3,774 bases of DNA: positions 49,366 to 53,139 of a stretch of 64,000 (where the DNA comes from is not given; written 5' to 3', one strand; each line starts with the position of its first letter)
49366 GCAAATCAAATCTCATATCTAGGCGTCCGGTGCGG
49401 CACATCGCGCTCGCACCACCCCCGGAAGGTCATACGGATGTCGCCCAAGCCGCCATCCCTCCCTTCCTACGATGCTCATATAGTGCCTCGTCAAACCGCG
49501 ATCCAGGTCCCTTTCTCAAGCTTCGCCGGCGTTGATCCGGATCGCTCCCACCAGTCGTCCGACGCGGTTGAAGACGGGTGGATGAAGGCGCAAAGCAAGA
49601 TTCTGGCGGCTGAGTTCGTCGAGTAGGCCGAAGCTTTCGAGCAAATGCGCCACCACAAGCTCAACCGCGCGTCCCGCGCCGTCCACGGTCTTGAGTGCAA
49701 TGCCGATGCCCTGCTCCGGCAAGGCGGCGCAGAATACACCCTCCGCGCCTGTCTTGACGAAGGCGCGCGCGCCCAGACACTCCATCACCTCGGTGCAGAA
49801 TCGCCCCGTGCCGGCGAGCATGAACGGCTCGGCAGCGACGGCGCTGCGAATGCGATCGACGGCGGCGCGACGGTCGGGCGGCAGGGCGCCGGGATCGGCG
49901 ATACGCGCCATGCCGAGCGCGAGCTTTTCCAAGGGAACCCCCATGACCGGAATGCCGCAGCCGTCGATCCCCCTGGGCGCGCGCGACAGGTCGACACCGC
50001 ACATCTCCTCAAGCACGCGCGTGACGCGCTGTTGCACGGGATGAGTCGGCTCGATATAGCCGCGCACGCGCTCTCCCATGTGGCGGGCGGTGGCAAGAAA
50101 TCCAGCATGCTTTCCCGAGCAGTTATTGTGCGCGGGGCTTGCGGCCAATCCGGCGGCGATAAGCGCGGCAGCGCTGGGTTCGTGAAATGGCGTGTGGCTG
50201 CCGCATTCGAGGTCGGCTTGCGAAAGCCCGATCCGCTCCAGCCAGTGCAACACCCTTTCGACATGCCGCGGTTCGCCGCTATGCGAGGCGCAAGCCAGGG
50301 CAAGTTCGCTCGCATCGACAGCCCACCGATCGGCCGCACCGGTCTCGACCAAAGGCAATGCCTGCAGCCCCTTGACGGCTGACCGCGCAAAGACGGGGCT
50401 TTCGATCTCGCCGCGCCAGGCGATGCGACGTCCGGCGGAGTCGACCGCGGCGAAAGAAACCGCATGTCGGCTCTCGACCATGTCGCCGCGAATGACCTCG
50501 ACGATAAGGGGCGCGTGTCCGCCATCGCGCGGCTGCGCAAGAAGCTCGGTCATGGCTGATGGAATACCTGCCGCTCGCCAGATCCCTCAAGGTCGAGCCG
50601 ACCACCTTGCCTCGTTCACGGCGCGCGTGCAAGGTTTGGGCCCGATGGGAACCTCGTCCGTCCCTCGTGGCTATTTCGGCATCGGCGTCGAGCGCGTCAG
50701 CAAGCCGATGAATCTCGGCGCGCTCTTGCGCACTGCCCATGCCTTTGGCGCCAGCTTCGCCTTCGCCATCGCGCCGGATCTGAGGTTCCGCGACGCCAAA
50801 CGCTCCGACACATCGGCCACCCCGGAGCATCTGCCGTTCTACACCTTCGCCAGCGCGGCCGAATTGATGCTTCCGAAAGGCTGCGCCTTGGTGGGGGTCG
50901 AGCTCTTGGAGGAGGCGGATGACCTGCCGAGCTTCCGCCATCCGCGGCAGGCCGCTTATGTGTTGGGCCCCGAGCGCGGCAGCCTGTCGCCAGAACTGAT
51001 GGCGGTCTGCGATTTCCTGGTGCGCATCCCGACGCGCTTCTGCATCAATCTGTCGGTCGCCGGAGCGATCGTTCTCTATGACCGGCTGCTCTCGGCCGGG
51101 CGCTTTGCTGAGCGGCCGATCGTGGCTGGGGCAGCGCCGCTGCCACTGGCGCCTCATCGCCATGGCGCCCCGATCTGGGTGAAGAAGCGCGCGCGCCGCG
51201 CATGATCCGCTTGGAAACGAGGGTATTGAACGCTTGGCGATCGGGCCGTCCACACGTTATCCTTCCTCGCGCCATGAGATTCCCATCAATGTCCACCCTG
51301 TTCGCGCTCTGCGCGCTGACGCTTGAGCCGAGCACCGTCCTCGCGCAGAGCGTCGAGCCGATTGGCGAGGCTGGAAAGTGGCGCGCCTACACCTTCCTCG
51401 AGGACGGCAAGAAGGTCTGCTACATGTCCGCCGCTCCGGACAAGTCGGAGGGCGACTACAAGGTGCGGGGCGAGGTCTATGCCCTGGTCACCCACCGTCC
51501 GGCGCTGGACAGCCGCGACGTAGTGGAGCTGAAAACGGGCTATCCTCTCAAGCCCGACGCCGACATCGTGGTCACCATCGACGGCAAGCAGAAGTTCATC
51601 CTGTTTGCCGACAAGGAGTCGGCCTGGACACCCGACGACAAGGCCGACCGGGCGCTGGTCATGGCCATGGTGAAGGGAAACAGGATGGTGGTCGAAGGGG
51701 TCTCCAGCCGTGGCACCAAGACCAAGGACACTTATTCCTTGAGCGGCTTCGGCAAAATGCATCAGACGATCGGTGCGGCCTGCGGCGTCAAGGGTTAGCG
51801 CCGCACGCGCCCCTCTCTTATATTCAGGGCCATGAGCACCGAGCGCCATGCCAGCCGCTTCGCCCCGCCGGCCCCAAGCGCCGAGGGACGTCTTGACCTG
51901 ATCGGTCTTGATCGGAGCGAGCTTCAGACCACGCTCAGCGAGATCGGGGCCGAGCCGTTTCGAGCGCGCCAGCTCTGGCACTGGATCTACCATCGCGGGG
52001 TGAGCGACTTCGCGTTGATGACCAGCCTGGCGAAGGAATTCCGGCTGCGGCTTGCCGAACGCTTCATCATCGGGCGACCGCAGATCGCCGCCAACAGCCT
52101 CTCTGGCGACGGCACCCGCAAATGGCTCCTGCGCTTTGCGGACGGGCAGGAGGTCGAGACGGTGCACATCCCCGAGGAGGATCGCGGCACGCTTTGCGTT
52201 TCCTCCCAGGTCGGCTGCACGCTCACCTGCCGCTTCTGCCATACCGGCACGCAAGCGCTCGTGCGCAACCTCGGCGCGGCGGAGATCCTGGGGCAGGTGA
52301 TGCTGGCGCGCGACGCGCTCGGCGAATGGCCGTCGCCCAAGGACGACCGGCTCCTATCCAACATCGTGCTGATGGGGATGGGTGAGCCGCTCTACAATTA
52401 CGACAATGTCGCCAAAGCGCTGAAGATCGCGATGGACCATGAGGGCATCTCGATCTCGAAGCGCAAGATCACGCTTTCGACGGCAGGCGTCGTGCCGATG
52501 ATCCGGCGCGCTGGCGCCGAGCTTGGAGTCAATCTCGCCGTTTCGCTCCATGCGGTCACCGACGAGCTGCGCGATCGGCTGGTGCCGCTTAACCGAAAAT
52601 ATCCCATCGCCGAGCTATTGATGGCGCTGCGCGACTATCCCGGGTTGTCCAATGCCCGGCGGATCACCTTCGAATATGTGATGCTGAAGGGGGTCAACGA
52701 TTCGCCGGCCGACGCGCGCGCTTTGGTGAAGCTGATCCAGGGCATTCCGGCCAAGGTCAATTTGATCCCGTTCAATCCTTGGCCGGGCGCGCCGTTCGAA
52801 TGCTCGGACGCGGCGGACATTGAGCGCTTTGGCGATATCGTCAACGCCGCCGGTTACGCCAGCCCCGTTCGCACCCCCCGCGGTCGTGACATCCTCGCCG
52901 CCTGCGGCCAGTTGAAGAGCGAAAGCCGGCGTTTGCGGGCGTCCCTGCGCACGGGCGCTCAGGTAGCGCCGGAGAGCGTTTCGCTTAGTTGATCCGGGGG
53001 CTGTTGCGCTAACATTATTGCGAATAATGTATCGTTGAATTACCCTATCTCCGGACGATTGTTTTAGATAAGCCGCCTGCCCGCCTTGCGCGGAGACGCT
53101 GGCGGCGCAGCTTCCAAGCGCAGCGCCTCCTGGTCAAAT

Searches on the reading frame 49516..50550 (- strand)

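Call 108: search_protein_families(library=pfam, proteins=[window:49516-50550:-], max_evalue=0.001)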
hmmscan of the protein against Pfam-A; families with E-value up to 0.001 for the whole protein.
window:49516-50550:- (344 aa): 1 family
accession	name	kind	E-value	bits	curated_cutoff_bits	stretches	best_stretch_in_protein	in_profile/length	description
PF06089.17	Asparaginase_II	-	4.1e-115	384.6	25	1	17-338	1-321/322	L-asparaginase II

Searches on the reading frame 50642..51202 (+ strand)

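Call 108: search_protein_families(library=pfam, proteins=[window:50642-51202:+], max_evalue=0.001)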
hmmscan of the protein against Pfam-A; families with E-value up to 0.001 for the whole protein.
window:50642-51202:+ (187 aa): 1 family
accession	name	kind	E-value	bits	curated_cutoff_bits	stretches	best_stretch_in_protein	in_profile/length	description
PF00588.24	SpoU_methylase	-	8e-19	68.6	29.7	1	15-146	5-142/142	SpoU rRNA Methylase family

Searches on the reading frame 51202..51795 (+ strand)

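Call 108: search_protein_families(library=pfam, proteins=[window:51202-51795:+], max_evalue=0.001)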
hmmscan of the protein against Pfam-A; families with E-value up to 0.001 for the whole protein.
window:51202-51795:+ (198 aa): 1 family
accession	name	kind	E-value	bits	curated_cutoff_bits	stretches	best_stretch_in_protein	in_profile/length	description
PF06776.18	IalB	-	1.1e-11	45.5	22.1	1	66-189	7-129/131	Invasion associated locus B (IalB) protein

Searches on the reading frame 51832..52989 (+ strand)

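Call 4: search_protein_families(library=pfam, proteins=[window:51832-52989:+], max_evalue=1)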
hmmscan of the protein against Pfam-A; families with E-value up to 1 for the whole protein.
window:51832-52989:+ (386 aa): 3 families
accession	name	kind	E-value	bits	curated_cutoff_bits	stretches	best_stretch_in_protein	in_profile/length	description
PF21016.3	RlmN_N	-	2.8e-19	69.1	24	1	22-80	2-60/60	Ribosomal RNA large subunit methyltransferase N-terminal domain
PF04055.27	Radical_SAM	-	1.6e-13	51.6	29.5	1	124-292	2-158/166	Radical SAM superfamily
PF19238.5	Radical_SAM_2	-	0.023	14.8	26.7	1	235-306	80-146/151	Radical SAM-like domain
